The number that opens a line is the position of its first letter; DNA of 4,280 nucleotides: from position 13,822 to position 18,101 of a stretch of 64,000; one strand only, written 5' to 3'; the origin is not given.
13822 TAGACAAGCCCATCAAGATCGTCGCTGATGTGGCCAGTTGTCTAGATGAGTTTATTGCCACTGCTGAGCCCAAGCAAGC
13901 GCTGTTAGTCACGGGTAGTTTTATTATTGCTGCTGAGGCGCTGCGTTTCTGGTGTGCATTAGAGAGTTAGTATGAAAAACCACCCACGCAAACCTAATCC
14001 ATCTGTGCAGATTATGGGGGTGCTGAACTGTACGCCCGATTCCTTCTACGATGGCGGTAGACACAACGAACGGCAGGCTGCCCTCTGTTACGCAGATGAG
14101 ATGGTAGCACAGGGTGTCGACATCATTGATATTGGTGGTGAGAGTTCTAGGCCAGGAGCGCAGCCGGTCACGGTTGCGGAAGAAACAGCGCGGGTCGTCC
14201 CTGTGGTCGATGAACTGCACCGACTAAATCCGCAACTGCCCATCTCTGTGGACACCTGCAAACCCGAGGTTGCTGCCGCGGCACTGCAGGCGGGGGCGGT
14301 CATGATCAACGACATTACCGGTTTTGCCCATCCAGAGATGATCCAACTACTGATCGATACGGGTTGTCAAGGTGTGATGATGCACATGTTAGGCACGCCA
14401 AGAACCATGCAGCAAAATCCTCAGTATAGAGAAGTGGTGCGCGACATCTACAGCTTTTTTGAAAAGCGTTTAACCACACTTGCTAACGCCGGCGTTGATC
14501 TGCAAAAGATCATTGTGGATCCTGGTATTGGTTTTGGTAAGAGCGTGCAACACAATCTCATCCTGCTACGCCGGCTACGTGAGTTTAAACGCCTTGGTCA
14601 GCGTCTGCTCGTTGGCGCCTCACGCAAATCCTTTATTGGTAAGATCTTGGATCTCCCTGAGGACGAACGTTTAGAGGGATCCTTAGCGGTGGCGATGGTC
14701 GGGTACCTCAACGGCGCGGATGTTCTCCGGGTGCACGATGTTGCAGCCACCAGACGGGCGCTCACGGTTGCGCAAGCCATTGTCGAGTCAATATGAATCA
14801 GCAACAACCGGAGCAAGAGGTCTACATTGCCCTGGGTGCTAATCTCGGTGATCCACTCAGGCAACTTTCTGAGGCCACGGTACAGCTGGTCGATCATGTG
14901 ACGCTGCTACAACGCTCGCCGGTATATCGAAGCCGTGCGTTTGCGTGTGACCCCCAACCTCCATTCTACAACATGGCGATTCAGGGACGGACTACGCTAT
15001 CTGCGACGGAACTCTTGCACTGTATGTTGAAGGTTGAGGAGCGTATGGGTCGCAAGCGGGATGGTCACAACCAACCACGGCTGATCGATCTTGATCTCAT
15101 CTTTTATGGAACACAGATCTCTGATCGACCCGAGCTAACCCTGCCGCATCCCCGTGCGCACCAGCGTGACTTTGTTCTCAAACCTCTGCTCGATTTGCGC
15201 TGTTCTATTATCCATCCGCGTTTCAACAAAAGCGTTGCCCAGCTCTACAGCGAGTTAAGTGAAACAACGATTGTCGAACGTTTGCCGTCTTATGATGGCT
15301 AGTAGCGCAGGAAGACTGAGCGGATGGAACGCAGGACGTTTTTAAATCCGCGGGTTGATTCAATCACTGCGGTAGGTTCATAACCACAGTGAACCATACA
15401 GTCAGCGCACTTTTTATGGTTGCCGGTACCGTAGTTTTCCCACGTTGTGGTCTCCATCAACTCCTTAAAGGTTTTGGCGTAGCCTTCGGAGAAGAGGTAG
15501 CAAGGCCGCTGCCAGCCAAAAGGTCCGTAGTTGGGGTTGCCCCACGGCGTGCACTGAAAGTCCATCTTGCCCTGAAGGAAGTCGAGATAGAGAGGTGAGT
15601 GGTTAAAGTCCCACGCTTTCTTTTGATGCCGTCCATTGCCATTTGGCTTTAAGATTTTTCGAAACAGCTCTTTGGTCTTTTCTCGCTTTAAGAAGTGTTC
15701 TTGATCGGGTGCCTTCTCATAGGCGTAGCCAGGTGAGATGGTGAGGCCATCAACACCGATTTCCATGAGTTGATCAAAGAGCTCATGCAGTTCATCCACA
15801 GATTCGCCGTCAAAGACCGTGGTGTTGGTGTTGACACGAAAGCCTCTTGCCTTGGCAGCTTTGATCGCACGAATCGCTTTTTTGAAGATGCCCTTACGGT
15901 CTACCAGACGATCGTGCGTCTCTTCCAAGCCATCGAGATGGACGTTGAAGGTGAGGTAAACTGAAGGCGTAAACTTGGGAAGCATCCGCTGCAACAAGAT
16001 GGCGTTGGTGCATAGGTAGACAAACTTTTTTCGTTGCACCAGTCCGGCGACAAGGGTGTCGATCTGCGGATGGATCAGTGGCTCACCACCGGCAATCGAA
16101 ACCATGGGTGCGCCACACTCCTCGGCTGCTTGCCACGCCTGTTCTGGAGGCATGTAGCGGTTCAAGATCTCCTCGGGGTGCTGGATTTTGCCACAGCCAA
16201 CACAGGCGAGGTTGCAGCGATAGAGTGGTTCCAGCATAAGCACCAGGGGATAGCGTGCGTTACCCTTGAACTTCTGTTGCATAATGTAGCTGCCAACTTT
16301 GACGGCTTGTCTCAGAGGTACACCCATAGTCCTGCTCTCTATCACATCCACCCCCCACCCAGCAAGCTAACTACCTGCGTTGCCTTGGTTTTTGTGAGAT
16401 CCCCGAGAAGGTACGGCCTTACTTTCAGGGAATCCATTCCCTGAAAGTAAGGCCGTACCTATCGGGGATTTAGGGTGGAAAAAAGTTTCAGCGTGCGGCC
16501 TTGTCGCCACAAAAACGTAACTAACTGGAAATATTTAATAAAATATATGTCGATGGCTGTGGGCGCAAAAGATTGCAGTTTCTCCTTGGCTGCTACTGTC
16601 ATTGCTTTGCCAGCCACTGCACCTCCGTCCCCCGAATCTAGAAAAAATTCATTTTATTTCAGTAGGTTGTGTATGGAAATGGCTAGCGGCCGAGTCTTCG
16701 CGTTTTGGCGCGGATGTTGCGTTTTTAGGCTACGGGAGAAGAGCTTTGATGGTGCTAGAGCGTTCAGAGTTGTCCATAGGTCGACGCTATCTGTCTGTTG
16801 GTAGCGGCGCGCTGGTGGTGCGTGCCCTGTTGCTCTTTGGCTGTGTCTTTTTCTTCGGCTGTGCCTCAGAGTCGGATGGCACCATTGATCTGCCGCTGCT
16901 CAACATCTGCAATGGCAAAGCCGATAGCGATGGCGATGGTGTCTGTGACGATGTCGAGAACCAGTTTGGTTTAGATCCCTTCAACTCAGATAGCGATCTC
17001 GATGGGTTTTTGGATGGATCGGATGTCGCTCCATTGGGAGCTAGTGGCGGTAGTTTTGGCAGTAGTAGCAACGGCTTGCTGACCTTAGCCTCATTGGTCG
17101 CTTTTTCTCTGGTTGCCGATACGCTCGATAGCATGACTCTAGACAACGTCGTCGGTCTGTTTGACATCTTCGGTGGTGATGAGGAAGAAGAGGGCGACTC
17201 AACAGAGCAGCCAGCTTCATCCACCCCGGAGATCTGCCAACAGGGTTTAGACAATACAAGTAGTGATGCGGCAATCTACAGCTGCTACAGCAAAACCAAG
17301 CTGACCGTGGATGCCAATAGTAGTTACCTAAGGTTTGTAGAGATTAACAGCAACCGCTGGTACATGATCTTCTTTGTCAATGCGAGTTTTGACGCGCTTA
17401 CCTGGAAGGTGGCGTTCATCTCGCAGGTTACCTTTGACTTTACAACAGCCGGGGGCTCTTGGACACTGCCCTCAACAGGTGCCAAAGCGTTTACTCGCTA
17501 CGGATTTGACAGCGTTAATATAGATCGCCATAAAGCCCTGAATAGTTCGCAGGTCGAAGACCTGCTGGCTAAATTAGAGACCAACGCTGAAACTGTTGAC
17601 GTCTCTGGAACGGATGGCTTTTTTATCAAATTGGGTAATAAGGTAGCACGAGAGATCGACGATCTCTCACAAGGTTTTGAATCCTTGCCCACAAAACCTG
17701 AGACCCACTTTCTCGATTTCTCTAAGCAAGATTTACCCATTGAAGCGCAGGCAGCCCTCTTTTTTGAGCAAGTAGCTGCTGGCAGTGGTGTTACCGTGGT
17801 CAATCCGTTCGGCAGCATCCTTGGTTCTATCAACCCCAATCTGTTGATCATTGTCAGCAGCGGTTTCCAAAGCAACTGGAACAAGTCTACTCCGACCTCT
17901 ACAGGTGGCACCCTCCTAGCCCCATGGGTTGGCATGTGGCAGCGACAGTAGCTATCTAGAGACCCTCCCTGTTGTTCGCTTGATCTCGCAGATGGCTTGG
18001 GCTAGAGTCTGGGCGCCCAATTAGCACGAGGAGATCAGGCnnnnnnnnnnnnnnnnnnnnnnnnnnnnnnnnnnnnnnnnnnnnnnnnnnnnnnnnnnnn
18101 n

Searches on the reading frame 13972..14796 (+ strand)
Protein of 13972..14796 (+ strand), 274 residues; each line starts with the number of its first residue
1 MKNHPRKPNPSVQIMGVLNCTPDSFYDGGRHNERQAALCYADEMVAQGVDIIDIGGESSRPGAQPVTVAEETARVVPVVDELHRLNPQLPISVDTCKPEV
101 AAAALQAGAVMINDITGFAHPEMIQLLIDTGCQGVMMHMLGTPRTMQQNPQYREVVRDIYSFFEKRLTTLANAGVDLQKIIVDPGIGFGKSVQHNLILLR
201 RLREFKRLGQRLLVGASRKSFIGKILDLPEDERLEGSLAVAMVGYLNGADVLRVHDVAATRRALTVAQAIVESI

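Call 17: search_protein_families(library=pfam, proteins=[window:13972-14796:+])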
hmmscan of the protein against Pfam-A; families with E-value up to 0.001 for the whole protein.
window:13972-14796:+ (274 aa): 1 family
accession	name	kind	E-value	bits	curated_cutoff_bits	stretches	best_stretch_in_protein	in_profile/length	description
PF00809.28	Pterin_bind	-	2.8e-81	273.2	25.5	1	15-255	1-244/244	Pterin binding enzyme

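Call 31: find_encoding_contigs(protein=window:13972-14796:+, flank=1000, max_places=3)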
Protein window:13972-14796:+ (274 aa): no gene with exactly this product is on record in the collection.

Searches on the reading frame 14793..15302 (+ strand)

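Call 17: search_protein_families(library=pfam, proteins=[window:14793-15302:+])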
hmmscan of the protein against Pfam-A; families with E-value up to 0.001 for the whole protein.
window:14793-15302:+ (169 aa): 1 family
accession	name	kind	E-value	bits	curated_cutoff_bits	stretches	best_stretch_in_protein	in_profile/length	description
PF01288.25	HPPK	-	1.6e-34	119.2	25.7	1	11-135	1-114/116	7,8-dihydro-6-hydroxymethylpterin-pyrophosphokinase (HPPK)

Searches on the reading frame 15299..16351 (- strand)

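Call 17: search_protein_families(library=pfam, proteins=[window:15299-16351:-])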
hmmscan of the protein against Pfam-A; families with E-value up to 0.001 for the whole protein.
window:15299-16351:- (350 aa): 2 families
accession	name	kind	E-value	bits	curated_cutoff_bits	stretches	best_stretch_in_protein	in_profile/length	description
PF11946.13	DUF3463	-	6.1e-59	198.1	31.3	1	204-339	2-131/134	Domain of unknown function (DUF3463)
PF04055.27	Radical_SAM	-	1e-23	84.7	29.5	1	42-194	3-165/166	Radical SAM superfamily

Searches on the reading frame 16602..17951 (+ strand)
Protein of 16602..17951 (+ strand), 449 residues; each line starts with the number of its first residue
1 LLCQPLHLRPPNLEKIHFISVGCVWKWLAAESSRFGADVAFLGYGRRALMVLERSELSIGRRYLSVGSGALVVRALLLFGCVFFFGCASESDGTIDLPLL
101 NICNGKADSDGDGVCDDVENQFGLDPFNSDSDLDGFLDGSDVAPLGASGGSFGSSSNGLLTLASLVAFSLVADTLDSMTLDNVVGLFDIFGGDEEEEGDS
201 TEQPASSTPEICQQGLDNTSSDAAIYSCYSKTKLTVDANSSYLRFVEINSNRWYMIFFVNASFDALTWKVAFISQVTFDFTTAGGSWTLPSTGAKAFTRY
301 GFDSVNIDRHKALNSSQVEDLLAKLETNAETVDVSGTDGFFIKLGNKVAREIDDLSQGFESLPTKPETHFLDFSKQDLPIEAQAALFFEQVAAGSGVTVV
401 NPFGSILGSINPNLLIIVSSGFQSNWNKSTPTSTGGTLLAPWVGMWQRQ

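Call 17: search_protein_families(library=pfam, proteins=[window:16602-17951:+])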
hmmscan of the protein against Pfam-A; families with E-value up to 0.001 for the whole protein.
window:16602-17951:+ (449 aa): 0 families

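Call 54: search_protein_families(library=ncbifam, proteins=[window:16602-17951:+], max_evalue=0.01)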
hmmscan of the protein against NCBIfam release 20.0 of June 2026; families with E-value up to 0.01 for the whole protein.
window:16602-17951:+ (449 aa): 2 families
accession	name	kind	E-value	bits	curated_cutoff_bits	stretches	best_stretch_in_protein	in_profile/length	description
NF047639.1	throspo3_MtsD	equivalog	0.001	17.3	800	1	105-134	479-509/651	cell-cell cohesion protein MtsD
NF033765.2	gliding_CglD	equivalog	0.0014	16.5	400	1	106-140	205-298/1124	adventurous gliding motility lipoprotein CglD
